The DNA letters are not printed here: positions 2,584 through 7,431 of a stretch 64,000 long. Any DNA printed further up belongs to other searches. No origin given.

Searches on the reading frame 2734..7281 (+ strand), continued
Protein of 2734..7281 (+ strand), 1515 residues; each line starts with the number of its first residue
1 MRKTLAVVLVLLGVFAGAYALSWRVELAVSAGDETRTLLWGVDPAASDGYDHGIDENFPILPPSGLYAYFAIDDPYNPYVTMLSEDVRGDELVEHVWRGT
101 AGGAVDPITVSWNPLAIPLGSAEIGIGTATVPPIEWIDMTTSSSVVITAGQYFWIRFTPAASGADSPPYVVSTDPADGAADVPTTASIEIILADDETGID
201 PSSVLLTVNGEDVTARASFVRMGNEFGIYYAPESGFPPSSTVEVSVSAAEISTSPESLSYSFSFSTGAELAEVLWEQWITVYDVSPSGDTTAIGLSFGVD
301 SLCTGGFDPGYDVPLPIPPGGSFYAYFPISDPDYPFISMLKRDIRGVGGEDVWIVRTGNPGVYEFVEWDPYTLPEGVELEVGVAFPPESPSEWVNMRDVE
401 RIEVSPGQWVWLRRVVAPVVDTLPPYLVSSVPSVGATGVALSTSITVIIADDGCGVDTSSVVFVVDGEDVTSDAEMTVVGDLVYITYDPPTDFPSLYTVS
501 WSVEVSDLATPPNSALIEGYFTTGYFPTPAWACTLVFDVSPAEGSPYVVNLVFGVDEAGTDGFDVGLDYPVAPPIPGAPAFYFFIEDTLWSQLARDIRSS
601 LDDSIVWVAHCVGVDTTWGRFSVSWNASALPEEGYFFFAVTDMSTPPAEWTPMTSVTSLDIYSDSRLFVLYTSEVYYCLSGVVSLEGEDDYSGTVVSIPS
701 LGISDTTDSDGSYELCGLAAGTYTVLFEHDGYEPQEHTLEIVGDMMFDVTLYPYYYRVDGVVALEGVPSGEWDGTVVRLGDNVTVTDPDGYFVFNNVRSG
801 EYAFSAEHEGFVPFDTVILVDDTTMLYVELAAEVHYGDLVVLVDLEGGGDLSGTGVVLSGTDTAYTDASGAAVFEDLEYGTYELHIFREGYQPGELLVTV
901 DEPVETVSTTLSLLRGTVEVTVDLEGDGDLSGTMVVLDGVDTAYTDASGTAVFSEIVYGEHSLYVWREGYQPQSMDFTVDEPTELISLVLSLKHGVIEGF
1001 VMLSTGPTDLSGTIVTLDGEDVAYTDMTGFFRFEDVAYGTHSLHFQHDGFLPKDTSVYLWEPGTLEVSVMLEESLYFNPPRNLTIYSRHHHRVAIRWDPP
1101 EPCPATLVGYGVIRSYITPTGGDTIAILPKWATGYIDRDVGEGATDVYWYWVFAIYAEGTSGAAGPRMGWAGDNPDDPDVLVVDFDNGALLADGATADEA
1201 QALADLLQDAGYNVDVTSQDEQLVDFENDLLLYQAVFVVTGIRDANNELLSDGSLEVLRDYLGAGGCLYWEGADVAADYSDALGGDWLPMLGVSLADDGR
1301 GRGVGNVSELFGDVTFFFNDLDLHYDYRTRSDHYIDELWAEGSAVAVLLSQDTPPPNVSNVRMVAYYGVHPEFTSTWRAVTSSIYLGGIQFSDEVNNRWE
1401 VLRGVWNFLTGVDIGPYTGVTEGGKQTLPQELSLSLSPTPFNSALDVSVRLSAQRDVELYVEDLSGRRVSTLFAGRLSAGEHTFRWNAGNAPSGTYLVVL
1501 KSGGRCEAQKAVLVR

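Call 65: find_encoding_contigs(protein=P0019, flank=3000, max_places=3)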
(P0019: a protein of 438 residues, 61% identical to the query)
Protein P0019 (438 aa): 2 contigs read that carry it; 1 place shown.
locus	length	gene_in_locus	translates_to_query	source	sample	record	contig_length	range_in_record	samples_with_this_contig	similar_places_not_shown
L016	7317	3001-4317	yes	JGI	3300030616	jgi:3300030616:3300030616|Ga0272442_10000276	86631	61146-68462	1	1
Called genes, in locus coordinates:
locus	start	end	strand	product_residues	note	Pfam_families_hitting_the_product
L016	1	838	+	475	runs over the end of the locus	PF18962:Por_Secre_tail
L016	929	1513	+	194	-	PF00364:Biotin_lipoyl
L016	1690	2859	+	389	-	PF02771:Acyl-CoA_dh_N, PF02770:Acyl-CoA_dh_M, PF00441:Acyl-CoA_dh_1, PF22924:ACOX_C_alpha1 (faint), PF08028:Acyl-CoA_dh_2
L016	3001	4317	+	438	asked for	PF13517:FG-GAP_3 (weak), PF01839:FG-GAP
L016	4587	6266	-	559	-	PF03023:MurJ, PF01554:MatE (weak)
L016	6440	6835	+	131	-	-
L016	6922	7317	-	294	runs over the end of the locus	PF01734:Patatin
